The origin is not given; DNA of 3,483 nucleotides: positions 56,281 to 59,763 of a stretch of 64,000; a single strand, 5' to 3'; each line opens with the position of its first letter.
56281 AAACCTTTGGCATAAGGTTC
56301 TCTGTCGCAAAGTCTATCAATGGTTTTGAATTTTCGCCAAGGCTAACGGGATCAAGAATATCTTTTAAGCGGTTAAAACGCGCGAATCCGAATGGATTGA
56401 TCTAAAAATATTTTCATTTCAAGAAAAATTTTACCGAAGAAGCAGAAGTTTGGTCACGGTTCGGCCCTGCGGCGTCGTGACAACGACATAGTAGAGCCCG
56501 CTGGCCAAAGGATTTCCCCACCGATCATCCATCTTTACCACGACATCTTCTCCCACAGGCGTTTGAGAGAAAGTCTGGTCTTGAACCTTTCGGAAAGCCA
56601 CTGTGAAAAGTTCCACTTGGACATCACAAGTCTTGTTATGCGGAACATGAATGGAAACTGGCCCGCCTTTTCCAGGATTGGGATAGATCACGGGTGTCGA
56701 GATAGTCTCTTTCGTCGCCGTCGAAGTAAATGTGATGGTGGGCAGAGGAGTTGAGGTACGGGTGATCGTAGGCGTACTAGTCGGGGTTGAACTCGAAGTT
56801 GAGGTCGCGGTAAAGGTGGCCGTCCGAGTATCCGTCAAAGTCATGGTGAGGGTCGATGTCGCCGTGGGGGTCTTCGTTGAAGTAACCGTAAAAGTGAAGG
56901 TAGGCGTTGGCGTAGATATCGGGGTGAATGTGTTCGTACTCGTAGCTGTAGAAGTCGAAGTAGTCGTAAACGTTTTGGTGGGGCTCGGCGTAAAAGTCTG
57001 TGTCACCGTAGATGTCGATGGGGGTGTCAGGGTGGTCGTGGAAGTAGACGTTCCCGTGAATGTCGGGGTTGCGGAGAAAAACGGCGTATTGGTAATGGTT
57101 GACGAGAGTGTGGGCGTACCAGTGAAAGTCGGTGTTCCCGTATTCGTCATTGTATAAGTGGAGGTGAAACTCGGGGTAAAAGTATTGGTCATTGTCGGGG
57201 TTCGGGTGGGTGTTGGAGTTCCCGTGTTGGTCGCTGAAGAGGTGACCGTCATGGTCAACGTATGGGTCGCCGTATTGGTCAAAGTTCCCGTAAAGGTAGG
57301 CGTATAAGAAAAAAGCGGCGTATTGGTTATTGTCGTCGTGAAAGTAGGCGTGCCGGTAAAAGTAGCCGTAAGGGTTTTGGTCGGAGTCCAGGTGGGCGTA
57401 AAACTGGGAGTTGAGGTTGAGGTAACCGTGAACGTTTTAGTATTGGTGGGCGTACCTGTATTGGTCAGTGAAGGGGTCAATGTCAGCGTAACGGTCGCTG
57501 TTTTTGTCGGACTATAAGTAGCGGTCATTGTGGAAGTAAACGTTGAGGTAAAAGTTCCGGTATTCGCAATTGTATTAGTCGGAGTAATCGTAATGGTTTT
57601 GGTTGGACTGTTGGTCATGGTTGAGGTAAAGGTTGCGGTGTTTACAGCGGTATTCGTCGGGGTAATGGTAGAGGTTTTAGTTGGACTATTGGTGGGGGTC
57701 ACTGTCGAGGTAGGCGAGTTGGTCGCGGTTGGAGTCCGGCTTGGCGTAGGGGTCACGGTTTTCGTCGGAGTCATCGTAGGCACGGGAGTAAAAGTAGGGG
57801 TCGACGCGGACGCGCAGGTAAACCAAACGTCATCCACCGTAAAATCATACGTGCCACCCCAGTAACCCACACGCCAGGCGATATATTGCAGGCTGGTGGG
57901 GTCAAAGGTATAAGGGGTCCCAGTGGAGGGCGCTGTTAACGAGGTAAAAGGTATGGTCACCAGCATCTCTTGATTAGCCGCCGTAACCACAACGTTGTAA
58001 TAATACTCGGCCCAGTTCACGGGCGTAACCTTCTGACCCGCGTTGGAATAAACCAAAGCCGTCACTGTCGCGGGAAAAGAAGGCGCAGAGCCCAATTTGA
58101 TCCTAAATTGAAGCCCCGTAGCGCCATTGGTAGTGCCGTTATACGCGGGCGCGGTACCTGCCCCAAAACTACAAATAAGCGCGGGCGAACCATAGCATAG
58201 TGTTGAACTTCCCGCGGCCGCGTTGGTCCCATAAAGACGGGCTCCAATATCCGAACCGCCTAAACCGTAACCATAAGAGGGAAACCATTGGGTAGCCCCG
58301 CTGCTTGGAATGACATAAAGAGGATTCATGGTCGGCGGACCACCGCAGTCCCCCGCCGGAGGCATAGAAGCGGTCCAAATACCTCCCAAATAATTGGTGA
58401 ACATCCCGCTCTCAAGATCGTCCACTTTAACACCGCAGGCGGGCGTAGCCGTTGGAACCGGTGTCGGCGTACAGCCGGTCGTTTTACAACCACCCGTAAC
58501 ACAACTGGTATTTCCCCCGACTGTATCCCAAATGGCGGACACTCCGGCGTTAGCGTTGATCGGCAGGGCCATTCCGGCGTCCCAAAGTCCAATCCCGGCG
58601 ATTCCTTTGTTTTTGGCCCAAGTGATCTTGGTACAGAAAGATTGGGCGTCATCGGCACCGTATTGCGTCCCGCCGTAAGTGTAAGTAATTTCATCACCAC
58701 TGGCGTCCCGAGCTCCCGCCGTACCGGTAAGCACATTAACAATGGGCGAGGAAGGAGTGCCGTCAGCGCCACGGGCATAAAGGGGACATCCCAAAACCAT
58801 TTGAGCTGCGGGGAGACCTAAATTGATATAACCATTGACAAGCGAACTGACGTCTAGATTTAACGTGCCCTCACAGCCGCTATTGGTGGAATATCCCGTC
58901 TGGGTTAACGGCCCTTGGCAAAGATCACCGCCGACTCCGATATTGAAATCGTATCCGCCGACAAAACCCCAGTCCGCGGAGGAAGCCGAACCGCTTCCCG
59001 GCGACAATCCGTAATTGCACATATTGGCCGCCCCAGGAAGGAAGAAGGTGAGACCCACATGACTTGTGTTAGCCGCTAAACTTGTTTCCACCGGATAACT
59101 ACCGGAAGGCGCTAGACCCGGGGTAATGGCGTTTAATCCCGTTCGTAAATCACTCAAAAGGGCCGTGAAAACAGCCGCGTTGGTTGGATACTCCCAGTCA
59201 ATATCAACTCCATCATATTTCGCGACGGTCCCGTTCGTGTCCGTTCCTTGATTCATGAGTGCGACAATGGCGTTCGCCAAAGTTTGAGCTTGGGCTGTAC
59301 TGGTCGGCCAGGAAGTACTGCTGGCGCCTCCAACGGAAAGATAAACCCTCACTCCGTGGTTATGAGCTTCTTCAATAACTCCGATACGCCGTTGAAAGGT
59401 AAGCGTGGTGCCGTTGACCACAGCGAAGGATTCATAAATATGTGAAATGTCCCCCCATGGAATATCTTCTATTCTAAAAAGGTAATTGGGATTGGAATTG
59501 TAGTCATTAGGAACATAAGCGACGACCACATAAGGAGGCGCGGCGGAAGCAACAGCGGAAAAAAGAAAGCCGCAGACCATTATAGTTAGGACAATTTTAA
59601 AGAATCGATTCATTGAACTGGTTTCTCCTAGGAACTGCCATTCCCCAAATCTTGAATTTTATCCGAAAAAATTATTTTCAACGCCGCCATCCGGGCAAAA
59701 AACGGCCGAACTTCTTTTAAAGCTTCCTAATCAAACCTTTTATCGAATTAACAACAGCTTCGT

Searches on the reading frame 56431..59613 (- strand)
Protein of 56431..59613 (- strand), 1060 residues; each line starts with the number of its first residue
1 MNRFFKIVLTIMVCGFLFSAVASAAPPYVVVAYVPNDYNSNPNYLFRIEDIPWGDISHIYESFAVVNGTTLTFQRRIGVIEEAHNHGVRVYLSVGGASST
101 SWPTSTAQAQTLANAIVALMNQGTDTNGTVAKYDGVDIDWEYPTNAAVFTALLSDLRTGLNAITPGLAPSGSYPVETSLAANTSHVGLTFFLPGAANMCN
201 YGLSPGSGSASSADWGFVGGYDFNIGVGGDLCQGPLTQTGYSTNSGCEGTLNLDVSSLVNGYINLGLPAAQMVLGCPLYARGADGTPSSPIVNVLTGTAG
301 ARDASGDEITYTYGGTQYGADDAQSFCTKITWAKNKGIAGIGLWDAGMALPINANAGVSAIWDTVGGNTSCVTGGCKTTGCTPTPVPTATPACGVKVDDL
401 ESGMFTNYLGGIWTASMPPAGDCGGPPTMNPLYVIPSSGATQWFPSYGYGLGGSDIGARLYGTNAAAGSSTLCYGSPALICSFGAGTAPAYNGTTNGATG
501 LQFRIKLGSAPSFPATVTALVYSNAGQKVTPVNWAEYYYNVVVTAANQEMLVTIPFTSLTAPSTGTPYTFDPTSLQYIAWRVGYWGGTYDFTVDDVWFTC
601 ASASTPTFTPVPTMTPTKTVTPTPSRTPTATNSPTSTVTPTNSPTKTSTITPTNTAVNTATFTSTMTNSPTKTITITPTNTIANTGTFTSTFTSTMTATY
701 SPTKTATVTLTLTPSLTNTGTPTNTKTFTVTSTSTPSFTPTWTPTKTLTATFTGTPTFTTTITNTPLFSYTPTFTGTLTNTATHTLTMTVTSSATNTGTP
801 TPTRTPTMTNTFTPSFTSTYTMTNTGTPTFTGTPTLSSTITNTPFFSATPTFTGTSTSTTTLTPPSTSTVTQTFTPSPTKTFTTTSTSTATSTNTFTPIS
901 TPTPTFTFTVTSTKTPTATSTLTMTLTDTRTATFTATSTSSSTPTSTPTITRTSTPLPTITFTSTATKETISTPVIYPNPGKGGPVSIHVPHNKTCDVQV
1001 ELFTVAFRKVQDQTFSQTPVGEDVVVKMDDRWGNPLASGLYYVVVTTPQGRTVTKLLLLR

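Call 8: search_protein_families(library=pfam, proteins=[window:56431-59613:-], max_evalue=0.001)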
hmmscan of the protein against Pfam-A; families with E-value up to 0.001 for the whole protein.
window:56431-59613:- (1060 aa): 1 family
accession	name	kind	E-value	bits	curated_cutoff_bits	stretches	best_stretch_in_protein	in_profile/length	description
PF00704.34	Glyco_hydro_18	-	7.3e-26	92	29.6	1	30-348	2-316/317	Glycosyl hydrolases family 18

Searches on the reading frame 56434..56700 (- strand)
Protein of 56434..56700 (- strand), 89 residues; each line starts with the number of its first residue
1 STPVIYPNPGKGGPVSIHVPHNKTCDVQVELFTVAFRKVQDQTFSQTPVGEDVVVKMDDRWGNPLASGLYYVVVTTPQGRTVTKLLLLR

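Call 38: search_protein_families(library=pfam, proteins=[window:56434-56700:-], max_evalue=10)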
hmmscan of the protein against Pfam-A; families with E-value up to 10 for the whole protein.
seq(89 aa): 2 families
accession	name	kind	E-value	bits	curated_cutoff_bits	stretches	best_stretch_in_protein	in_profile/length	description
PF18962.6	Por_Secre_tail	-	7.6e-05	23.4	27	1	5-86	1-74/75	Secretion system C-terminal sorting domain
PF13860.13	FlgD_ig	-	0.16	12.4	27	1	27-76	25-75/79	FlgD Ig-like domain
